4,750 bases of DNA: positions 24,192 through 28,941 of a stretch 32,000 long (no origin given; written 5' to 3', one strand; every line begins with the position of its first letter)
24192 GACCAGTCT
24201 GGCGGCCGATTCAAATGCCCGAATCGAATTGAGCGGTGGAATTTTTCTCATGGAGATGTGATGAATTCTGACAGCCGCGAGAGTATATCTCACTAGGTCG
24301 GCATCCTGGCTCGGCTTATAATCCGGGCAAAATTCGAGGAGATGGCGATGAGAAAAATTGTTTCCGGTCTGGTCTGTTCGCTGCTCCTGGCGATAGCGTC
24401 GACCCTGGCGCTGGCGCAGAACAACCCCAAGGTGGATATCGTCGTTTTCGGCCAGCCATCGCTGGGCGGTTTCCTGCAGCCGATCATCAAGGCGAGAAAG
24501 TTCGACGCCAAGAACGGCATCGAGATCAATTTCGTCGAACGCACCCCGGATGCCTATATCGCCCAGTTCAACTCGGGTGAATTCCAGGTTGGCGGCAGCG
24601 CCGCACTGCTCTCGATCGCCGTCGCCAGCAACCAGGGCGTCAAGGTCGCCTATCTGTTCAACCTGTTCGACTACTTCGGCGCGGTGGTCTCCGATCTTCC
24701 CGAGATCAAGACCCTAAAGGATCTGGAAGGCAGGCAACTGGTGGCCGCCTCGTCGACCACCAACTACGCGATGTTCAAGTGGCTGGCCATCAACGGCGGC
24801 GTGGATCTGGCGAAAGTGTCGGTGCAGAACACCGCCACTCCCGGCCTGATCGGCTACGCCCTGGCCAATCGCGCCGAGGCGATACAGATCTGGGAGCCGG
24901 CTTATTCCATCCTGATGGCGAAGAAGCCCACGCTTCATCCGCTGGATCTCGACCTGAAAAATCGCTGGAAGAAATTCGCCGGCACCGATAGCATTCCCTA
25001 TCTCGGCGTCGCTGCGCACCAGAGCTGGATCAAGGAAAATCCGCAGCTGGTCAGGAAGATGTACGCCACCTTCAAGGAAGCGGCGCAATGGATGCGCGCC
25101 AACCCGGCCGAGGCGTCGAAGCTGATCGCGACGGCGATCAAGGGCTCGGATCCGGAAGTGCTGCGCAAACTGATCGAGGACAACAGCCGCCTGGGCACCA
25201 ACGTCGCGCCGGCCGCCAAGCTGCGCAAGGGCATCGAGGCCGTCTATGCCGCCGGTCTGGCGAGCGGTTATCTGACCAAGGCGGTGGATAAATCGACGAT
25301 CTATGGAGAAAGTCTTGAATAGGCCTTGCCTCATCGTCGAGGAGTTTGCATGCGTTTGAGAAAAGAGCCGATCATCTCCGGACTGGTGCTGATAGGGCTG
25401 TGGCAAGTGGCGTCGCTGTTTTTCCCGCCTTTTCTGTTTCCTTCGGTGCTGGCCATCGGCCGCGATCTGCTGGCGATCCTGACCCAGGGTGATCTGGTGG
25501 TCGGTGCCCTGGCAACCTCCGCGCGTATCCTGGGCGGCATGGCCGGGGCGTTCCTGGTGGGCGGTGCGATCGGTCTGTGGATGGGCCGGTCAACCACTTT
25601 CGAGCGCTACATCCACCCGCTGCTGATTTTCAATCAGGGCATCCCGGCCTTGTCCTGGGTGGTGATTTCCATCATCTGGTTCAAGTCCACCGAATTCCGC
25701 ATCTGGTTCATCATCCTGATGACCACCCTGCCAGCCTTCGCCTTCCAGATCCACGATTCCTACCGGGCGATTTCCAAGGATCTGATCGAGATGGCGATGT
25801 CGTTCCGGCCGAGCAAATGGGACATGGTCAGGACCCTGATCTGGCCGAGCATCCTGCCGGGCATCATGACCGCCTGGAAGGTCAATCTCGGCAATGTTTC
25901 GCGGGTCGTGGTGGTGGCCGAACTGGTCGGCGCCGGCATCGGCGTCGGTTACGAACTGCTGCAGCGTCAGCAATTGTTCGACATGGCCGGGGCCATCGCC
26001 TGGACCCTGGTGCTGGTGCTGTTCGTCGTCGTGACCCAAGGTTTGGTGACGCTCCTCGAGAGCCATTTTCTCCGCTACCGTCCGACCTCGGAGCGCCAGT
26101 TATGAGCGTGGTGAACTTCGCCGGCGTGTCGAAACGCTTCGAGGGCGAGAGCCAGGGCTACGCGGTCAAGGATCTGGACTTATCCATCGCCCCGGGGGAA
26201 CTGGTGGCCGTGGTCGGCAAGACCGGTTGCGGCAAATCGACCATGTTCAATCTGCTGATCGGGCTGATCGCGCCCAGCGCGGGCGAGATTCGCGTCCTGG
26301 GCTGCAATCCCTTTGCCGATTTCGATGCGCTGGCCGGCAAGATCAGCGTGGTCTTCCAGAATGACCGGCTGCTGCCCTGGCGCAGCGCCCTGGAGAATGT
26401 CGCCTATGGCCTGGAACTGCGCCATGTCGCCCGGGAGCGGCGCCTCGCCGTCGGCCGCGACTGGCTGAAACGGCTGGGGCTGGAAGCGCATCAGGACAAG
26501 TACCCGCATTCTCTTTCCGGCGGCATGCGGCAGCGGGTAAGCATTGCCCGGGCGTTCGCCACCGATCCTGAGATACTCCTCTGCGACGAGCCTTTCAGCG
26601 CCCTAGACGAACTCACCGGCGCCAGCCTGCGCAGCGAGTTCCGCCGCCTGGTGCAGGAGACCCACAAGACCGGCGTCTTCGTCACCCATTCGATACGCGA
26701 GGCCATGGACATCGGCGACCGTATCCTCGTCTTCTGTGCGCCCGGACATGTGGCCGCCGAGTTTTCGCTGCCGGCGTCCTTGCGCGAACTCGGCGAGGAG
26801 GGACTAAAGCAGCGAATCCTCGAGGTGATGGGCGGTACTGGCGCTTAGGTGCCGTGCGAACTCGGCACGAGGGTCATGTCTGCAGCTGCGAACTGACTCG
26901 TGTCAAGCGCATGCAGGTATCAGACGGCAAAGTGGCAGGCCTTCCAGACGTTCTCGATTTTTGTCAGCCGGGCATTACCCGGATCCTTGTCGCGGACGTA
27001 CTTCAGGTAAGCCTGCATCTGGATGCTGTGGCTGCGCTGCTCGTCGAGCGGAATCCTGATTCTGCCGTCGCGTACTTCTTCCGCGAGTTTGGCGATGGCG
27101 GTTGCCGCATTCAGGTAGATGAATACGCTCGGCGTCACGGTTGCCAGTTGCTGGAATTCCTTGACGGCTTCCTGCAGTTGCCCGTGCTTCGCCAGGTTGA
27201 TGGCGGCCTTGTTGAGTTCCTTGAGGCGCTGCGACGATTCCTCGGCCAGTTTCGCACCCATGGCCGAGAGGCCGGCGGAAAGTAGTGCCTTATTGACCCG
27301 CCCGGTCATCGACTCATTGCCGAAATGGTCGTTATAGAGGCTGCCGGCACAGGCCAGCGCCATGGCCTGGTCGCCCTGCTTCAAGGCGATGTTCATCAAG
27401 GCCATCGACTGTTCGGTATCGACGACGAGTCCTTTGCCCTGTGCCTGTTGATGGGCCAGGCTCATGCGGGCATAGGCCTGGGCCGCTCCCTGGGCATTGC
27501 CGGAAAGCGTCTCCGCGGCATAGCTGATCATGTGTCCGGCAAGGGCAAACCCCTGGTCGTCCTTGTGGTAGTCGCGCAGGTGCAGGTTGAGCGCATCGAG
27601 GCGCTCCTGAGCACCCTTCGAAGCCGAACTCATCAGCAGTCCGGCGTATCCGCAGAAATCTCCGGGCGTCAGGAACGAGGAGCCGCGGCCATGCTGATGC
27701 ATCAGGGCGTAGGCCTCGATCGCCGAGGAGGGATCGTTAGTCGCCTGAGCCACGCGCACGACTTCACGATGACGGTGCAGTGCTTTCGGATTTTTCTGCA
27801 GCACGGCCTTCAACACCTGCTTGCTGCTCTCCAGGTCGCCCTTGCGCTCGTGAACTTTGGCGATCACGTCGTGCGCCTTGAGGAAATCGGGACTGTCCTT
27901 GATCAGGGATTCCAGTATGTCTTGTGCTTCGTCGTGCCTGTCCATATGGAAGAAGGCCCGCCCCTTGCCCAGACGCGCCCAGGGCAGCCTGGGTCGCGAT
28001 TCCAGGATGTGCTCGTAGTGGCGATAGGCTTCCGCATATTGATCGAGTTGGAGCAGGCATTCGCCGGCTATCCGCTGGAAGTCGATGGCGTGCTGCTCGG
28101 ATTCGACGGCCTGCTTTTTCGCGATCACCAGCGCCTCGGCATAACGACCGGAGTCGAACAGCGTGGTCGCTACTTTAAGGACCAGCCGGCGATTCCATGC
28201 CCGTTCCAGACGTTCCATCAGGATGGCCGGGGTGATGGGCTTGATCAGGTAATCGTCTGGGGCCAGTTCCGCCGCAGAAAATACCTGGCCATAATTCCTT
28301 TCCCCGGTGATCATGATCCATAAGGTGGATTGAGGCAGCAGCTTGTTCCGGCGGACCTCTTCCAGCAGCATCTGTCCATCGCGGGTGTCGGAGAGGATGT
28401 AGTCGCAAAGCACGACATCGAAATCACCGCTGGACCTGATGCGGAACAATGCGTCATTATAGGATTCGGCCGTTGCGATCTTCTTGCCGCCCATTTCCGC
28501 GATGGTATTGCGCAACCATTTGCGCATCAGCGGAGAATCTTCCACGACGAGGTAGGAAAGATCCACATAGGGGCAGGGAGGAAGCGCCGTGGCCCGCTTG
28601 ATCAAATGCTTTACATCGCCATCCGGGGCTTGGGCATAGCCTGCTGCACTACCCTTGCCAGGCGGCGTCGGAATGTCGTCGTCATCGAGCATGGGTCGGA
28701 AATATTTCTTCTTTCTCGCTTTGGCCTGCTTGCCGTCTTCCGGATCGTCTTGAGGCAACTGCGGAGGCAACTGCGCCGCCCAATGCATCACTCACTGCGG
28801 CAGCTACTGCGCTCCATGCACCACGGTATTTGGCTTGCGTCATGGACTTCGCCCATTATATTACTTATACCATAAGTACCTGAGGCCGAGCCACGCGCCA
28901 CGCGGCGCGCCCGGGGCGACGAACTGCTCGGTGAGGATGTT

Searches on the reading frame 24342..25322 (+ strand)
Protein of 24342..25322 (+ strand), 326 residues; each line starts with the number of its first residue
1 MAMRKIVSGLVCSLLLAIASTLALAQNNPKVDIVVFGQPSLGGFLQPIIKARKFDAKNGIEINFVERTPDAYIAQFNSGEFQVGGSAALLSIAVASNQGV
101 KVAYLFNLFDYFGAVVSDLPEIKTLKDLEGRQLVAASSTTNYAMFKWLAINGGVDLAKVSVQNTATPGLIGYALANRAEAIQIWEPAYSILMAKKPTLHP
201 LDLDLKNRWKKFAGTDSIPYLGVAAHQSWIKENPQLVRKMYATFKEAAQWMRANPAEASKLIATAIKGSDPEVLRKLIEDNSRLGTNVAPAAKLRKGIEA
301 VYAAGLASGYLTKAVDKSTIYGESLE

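Call 5: search_protein_families(library=pfam, proteins=[window:24342-25322:+])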
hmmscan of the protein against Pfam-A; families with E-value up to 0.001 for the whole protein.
window:24342-25322:+ (326 aa): 3 families
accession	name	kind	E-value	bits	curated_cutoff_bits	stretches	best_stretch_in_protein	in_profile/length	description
PF09084.16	NMT1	-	9.9e-14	52.2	20.5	1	56-258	17-216/216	NMT1/THI5 like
PF13379.11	NMT1_2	-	1.4e-05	25.5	24.7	1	134-262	125-248/252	NMT1-like family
PF02621.19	VitK2_biosynth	-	0.00059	19.8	26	0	133-269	95-220/252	Menaquinone biosynthesis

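Call 48: search_protein_families(library=ncbifam, proteins=[window:24348-25322:+], max_evalue=1e-8)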
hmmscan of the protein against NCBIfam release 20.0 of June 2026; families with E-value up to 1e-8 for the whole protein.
window:24348-25322:+ (324 aa): 1 family
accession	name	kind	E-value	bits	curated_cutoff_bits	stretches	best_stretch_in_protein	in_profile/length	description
TIGR01728.1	SsuA_fam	subfamily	2.9e-13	49.7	163.5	1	49-320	19-285/290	aliphatic sulfonate ABC transporter substrate-binding protein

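Call 64: search_solved_structures(query=window:24348-25322:+, max_evalue=0.001)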
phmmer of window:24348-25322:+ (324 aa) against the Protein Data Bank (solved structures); distinct sequences matched with E-value up to 0.001: 0.

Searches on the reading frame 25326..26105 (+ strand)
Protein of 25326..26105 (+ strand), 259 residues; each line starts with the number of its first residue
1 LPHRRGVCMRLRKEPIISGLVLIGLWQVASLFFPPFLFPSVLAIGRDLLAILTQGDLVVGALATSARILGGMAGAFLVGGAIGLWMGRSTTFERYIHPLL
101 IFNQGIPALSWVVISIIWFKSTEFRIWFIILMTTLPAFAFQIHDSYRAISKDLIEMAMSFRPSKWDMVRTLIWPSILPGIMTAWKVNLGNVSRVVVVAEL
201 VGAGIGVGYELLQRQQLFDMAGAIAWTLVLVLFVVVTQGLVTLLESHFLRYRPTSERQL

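Call 5: search_protein_families(library=pfam, proteins=[window:25326-26105:+])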
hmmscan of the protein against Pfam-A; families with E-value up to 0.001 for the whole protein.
window:25326-26105:+ (259 aa): 1 family
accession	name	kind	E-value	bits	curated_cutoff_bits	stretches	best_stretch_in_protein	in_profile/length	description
PF00528.27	BPD_transp_1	-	2.6e-18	66.9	26.4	1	80-247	2-181/184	Binding-protein-dependent transport system inner membrane component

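Call 48: search_protein_families(library=ncbifam, proteins=[window:25350-26105:+], max_evalue=1e-8)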
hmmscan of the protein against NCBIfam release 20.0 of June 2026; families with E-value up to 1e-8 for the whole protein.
window:25350-26105:+ (251 aa): 4 families
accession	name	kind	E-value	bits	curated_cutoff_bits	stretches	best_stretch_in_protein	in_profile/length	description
NF040733.1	ABC_perm_U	equivalog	6.7e-27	94.6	295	1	8-244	12-249/251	ABC transporter permease subunit SaoP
NF008470.0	PRK11365.1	equivalog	1.6e-15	57.2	347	1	3-247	10-256/263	aliphatic sulfonate ABC transporter permease SsuC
TIGR01183.1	ntrB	equivalog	6.5e-15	55.4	209.05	1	49-210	15-176/202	nitrate ABC transporter permease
NF007545.0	PRK10160.1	equivalog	3.4e-12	46.4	342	1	15-205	36-232/275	taurine ABC transporter permease TauC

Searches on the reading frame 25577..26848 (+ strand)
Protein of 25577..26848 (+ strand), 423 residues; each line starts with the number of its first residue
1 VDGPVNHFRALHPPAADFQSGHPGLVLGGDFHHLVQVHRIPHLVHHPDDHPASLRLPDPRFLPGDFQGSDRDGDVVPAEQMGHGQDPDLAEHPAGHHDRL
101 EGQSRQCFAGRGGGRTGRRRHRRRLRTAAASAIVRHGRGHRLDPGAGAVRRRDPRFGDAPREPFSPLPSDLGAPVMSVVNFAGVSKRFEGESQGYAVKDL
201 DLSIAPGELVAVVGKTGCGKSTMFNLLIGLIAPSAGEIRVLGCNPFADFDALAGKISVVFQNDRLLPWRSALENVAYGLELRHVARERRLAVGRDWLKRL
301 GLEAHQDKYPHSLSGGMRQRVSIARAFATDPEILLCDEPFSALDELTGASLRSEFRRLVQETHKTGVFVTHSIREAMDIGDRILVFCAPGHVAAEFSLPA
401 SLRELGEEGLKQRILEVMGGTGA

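Call 5: search_protein_families(library=pfam, proteins=[window:25577-26848:+])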
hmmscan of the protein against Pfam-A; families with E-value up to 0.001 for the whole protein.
window:25577-26848:+ (423 aa): 1 family
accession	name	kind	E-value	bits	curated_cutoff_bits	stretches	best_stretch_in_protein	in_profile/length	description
PF00005.33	ABC_tran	-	2.1e-32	113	25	1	197-340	1-136/137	ABC transporter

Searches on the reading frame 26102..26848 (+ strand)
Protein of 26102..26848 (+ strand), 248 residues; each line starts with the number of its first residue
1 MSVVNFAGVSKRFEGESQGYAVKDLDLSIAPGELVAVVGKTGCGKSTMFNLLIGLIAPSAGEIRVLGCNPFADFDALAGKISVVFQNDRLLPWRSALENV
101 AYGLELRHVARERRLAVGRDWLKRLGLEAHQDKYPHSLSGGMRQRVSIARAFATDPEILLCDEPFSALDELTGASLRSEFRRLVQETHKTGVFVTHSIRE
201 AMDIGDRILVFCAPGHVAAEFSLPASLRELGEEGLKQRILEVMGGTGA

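Call 48: search_protein_families(library=ncbifam, proteins=[window:26102-26848:+], max_evalue=1e-8)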
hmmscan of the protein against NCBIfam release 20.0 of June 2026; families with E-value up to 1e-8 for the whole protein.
window:26102-26848:+ (248 aa): 174 families (the best 25 are shown)
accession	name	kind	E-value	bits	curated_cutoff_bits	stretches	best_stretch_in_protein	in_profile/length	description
TIGR01186.1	proV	subfamily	1.6e-57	195.3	326.6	1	20-211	7-203/363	betaine/proline/choline family ABC transporter ATP-binding protein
NF008421.0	PRK11248.1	equivalog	2.3e-52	178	357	1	9-227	7-219/255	taurine ABC transporter ATP-binding subunit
TIGR03265.1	PhnT2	equivalog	3.6e-48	164.6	457.7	1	5-211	6-208/353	putative 2-aminoethylphosphonate ABC transporter ATP-binding protein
TIGR01184.1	ntrCD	subfamily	5.8e-48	163.5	291.8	1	22-212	1-189/230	nitrate ABC transporter ATP-binding protein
TIGR00968.1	3a0106s01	subfamily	7.2e-48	163.2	342.75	1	7-211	4-204/237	sulfate ABC transporter ATP-binding protein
TIGR03415.1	ABC_choXWV_ATP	equivalog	1.2e-47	162.7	483.75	1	21-210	39-237/382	choline ABC transporter ATP-binding protein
NF006987.0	PRK09452.1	equivalog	1.2e-45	155.9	482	1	2-212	16-222/378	spermidine/putrescine ABC transporter ATP-binding protein PotA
NF008653.0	PRK11650.1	subfamily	1.3e-45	156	432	1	1-211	1-208/357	sn-glycerol-3-phosphate ABC transporter ATP-binding protein UgpC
NF008420.0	PRK11247.1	equivalog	9.1e-44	149.5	395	1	7-211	16-207/257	aliphatic sulfonates ABC transporter ATP-binding protein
NF007480.0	PRK10070.1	equivalog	3.7e-43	147.9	444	1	18-211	40-238/400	glycine betaine/L-proline ABC transporter ATP-binding protein ProV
NF043075.1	MMSYN1_0197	equivalog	1.4e-41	142.6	550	1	3-211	2-206/341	spermidine/putrescine ABC transporter ATP-binding protein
TIGR01187.1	potA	subfamily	3.6e-41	141.3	355.6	1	38-211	2-174/325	polyamine ABC transporter ATP-binding protein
TIGR03258.1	PhnT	equivalog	1.3e-40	139.5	499.15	1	21-218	23-219/359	2-aminoethylphosphonate ABC transport system ATP-binding subunit PhnT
TIGR02982.1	heterocyst_DevA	subfamily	3.6e-40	137.9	295.8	1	14-210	13-213/220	ABC exporter ATP-binding subunit, DevA family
NF040840.2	tungstate_WtpC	equivalog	5.5e-40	137.7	440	1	17-211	11-204/347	tungstate ABC transporter ATP-binding protein WtpC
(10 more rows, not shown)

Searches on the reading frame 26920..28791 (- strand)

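Call 6: search_protein_families(library=pfam, proteins=[window:26920-28791:-])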
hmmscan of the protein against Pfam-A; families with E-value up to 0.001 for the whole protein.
window:26920-28791:- (623 aa): 15 families
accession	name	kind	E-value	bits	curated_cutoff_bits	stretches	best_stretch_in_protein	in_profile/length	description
PF00072.30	Response_reg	-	5.1e-15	56.1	30.2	1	81-195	2-110/111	Response regulator receiver domain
PF14559.12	TPR_19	-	1.4e-12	48.2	25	1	246-312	1-67/68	Tetratricopeptide repeat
PF07719.23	TPR_2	-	1.1e-11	44.4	27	0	242-267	7-32/34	Tetratricopeptide repeat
PF13428.12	TPR_14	-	1.3e-09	38.2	23.5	0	239-278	4-43/44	Tetratricopeptide repeat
PF13174.12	TPR_6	-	4.3e-09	36.9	26.3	0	272-302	2-32/33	Tetratricopeptide repeat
PF13432.12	TPR_16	-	7.6e-08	33.1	32.7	0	208-267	4-62/65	Tetratricopeptide repeat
PF13181.12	TPR_8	-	1.3e-06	28.5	25.7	0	306-332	3-29/34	Tetratricopeptide repeat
PF07721.20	TPR_4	-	5.5e-06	26.9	27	0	270-294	1-25/26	Tetratricopeptide repeat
PF12895.13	ANAPC3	-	5.7e-06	27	27.2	1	206-261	29-81/82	Anaphase-promoting complex, cyclosome, subunit 3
PF25062.1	ARM_TT21_N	-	2.4e-05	24.6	40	0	193-307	92-205/222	Tetratricopeptide repeat protein 21 N-terminal ARM repeat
PF13424.12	TPR_12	-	6.5e-05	23.5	30.1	1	243-295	10-70/77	Tetratricopeptide repeat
PF25064.1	ARM_TT21_5th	-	6.7e-05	23.6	27.8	0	281-337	12-68/117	TT21 fifth ARM repeats domain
PF00515.34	TPR_1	-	0.00028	21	27.8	0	243-267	8-32/34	Tetratricopeptide repeat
PF12569.14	NatA_aux_su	-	0.00035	20.1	33.3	0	276-348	44-117/515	N-terminal acetyltransferase A, auxiliary subunit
PF25060.1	ARM_TT21_2nd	-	0.00056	19.9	27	0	282-337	200-255/270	Tetratricopeptide repeat protein 21 second ARM domain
